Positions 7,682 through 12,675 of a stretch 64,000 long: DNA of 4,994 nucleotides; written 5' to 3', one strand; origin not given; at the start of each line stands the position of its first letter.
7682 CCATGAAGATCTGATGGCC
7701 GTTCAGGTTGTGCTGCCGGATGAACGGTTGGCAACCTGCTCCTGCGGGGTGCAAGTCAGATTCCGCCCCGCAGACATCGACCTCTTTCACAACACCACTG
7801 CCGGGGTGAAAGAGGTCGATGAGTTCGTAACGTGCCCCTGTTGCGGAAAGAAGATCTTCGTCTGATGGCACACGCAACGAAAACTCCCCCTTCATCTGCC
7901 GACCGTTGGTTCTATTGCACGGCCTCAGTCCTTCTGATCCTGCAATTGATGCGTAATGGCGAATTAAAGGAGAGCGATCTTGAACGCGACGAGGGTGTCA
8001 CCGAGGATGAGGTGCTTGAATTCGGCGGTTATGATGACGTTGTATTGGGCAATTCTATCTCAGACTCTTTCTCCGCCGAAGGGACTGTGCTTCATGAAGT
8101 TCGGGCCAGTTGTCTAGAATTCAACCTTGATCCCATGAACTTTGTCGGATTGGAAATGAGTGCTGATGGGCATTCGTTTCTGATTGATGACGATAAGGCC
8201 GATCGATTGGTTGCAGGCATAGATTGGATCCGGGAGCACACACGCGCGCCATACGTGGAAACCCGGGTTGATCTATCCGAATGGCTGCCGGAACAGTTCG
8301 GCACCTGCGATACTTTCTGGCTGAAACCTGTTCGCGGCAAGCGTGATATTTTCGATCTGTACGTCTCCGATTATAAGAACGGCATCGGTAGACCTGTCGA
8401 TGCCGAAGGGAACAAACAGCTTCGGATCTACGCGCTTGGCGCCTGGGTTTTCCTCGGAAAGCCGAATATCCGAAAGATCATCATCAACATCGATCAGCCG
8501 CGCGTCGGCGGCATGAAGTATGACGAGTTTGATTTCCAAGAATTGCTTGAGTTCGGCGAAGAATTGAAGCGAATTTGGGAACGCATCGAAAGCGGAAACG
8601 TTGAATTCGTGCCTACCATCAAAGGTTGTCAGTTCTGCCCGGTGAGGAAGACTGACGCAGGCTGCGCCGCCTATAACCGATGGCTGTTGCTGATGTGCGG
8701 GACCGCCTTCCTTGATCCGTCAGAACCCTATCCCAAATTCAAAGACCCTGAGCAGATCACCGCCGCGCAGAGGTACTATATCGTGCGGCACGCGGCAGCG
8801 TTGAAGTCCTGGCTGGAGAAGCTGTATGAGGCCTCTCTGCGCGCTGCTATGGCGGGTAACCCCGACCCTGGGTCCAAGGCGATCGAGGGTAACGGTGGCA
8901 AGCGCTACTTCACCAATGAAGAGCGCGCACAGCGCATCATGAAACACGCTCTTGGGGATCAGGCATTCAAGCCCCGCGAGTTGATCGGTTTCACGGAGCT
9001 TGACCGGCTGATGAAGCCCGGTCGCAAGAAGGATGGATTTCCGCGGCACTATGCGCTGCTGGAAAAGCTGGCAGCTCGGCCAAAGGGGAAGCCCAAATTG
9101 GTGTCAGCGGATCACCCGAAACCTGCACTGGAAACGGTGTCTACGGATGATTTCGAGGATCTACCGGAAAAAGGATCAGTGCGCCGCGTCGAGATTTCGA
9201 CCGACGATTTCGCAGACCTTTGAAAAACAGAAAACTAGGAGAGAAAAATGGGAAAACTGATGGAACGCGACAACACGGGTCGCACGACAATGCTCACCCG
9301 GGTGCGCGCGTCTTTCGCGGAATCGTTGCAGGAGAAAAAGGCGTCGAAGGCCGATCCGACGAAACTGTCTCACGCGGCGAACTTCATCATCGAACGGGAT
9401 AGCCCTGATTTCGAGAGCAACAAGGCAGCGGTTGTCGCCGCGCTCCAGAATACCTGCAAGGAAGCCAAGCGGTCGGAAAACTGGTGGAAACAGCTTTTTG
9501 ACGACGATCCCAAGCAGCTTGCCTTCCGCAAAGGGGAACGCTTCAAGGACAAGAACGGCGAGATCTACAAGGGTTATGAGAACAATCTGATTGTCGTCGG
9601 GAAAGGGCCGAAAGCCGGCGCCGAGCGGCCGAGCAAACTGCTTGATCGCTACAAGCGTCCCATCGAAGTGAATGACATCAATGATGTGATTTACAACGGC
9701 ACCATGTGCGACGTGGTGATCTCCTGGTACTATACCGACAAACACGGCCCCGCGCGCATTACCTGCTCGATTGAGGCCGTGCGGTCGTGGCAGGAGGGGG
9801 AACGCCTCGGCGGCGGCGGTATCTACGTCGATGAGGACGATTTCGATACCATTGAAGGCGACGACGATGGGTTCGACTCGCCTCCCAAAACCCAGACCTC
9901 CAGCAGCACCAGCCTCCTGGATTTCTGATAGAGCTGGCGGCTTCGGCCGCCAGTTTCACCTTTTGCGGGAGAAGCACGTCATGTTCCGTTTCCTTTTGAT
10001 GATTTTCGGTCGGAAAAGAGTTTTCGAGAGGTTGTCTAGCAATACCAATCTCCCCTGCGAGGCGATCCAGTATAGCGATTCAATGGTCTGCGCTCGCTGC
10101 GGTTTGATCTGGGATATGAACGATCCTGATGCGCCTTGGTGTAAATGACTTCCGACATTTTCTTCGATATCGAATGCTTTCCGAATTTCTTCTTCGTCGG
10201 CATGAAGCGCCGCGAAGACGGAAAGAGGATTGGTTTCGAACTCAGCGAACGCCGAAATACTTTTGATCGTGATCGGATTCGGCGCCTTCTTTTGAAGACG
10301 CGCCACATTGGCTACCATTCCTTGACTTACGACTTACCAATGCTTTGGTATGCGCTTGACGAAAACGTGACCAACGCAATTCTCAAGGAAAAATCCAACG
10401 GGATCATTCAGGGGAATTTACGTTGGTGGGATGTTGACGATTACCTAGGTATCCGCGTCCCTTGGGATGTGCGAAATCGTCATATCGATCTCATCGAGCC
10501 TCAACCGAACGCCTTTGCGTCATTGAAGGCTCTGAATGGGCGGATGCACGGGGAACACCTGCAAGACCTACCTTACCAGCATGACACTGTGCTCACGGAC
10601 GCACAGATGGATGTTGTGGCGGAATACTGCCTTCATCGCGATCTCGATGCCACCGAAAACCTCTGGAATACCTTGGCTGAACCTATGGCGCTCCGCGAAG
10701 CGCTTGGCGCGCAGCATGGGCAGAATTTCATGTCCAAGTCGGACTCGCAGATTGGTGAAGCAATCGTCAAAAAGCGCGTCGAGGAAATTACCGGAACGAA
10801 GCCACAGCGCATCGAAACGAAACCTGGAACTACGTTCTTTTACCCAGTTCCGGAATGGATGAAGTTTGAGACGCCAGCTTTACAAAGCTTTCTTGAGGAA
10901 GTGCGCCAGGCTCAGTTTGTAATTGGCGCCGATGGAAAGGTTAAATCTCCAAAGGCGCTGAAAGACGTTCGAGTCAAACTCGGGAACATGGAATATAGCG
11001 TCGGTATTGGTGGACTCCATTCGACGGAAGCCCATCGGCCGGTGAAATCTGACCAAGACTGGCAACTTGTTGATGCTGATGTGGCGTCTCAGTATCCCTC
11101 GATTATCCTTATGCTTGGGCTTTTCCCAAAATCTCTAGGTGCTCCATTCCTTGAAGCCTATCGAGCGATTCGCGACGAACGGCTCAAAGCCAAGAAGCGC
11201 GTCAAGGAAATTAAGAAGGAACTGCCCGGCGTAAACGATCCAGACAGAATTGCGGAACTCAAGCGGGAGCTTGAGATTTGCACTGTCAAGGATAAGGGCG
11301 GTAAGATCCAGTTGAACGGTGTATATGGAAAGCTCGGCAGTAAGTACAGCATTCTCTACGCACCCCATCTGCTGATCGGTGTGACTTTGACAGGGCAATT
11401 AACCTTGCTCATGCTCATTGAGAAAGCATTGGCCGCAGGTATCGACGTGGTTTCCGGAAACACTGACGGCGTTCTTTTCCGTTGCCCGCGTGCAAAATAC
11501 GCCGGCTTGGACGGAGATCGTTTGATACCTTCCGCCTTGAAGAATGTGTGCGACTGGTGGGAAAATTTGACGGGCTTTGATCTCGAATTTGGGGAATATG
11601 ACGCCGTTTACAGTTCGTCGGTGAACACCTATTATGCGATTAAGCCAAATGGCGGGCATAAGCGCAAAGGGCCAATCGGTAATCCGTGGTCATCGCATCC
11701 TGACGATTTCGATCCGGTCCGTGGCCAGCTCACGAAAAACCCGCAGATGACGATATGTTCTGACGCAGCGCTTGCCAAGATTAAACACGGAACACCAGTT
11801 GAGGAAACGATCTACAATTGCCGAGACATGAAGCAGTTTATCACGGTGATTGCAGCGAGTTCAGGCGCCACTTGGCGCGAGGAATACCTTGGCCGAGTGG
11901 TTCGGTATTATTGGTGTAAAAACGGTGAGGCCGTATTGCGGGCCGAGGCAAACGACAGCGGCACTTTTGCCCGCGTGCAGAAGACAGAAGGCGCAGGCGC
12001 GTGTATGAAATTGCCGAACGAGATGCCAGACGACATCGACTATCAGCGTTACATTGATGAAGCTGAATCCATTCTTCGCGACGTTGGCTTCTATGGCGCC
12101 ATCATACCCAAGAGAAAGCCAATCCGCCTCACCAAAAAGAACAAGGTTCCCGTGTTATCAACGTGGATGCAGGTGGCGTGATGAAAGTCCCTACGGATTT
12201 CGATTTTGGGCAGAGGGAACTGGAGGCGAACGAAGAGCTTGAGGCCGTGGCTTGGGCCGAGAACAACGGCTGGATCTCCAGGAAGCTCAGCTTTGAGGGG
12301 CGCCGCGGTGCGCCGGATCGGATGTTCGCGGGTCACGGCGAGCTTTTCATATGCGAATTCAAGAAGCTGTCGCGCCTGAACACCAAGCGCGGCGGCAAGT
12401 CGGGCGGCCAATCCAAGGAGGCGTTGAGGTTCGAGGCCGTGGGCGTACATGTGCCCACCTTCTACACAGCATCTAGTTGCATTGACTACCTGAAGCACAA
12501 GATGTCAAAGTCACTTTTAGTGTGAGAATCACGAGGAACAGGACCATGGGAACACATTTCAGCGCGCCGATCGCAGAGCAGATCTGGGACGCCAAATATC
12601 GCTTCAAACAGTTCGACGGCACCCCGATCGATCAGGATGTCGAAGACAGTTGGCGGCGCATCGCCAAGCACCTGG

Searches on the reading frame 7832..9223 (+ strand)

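Call 10: search_protein_families(library=pfam, proteins=[window:7832-9223:+], max_evalue=0.01)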
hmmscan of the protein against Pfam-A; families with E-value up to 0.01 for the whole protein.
window:7832-9223:+ (463 aa): 2 families
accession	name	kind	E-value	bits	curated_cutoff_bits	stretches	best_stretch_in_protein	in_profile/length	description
PF10926.14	DUF2800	-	3.5e-46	158.5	21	1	79-430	31-367/368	Protein of unknown function (DUF2800)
PF12705.13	PDDEXK_1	-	1.3e-06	29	22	1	175-272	137-243/247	PD-(D/E)XK nuclease superfamily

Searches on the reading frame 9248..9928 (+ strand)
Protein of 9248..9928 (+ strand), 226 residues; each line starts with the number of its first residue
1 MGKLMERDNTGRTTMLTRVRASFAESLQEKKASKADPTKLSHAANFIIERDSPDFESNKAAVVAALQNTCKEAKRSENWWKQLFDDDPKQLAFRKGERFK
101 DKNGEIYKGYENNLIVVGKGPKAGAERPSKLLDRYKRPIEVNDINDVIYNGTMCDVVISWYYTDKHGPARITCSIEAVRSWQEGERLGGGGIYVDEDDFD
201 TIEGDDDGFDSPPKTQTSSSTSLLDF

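Call 9: search_protein_families(library=pfam, proteins=[window:9248-9928:+], max_evalue=0.01)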
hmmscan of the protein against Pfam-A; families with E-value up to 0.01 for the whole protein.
window:9248-9928:+ (226 aa): 1 family
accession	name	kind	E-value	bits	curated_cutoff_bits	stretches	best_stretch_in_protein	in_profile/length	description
PF10991.15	Enc34_ssDNA-bd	-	2.4e-13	50.6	26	1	15-207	4-174/176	Enterobacter phage Enc34, ssDNA-binding protein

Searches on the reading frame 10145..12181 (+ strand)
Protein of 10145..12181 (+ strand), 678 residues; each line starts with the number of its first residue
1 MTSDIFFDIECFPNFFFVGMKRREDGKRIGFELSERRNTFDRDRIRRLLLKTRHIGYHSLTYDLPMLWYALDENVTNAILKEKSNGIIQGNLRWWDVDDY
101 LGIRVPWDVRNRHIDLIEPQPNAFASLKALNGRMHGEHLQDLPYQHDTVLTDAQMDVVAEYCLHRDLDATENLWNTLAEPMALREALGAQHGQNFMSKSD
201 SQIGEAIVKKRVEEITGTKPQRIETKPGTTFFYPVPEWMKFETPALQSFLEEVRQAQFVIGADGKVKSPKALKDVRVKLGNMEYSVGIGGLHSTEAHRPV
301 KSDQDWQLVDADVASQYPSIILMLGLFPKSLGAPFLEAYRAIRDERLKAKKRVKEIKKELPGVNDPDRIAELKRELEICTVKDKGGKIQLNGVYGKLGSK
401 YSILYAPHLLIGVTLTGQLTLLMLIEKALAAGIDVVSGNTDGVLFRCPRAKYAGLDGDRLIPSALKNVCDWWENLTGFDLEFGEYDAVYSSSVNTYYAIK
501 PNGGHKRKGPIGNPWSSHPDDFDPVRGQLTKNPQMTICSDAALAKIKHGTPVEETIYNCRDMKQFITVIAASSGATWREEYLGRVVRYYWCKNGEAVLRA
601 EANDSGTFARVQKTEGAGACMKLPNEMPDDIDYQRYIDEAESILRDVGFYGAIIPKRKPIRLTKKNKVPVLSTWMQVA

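Call 9: search_protein_families(library=pfam, proteins=[window:10145-12181:+], max_evalue=0.01)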
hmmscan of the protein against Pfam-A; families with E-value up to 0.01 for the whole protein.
window:10145-12181:+ (678 aa): 0 families

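Call 39: search_protein_families(library=pfam, proteins=[window:10145-12181:+], max_evalue=0.05)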
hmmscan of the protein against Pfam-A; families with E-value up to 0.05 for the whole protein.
window:10145-12181:+ (678 aa): 2 families
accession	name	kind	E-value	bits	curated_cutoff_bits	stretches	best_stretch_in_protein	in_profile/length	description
PF00136.26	DNA_pol_B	-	0.012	14.9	23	1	354-425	132-196/453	DNA polymerase family B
PF20526.3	DUF6741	-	0.037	14.6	27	0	40-69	48-77/129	Domain of unknown function (DUF6741)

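Call 40: search_protein_families(library=phrogs, proteins=[window:10145-12181:+], max_evalue=0.001)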
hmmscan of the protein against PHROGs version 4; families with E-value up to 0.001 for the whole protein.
window:10145-12181:+ (678 aa): 4 families
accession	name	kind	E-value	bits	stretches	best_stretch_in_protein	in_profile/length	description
phrog_1252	-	DNA, RNA and nucleotide metabolism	5.6e-174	581.3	1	2-648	52-652/663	DNA polymerase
phrog_18505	-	DNA, RNA and nucleotide metabolism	2.1e-13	51.2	1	380-567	34-201/349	DNA polymerase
phrog_262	-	DNA, RNA and nucleotide metabolism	2e-12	47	1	338-448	468-587/856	DNA polymerase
phrog_4210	-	DNA, RNA and nucleotide metabolism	7.5e-07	28.3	1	5-188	723-886/1304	DNA polymerase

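Call 85: find_related_loci(query=window:10145-12181:+, collection=genome_contigs, flank=6000)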
Query window:10145-12181:+ (678 aa) in genome_contigs; peptide patterns used: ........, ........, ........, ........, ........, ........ (x = any residue, [..] = any of these).
8 stretches matched a pattern, but none encodes a relative of the query by tblastn (E <= 1e-3).

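Call 90: find_related_loci(query=A6, collection=genome_contigs, flank=3000)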
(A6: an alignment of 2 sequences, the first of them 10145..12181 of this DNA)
Query A6 (678 aa) in genome_contigs; peptide patterns used: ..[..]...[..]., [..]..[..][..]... (x = any residue, [..] = any of these).
142 stretches matched a pattern, but none encodes a relative of the query by tblastn (E <= 1e-3).

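Call 91: find_related_loci(query=A6, collection=viral_contigs, flank=8000)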
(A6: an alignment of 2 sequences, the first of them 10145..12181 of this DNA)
Query A6 (678 aa) in viral_contigs; peptide patterns used: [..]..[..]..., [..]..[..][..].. (x = any residue, [..] = any of these).
216 stretches matched a pattern; 3 encode a relative of the query (tblastn E <= 1e-3); 3 distinct loci.
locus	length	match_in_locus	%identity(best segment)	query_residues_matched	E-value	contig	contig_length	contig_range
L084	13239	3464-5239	36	8-650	4e-125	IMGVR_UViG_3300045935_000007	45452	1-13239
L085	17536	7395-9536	58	1-657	0e+0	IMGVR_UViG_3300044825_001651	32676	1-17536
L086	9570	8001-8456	22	325-475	4e-6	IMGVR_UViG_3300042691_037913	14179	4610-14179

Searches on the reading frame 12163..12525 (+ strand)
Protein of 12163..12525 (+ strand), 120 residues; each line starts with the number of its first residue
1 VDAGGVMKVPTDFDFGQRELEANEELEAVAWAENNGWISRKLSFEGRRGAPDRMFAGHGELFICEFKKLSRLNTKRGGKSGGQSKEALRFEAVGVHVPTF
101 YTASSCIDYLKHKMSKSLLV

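Call 9: search_protein_families(library=pfam, proteins=[window:12163-12525:+], max_evalue=0.01)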
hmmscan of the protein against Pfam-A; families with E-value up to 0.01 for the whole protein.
window:12163-12525:+ (120 aa): 0 families

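Call 19: search_protein_families(library=phrogs, proteins=[window:12163-12525:+], max_evalue=0.01)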
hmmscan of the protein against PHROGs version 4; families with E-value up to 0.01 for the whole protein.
window:12163-12525:+ (120 aa): 1 family
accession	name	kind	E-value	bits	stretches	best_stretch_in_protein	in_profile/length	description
phrog_93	-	DNA, RNA and nucleotide metabolism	8.2e-06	25.7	1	20-99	353-427/613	endonuclease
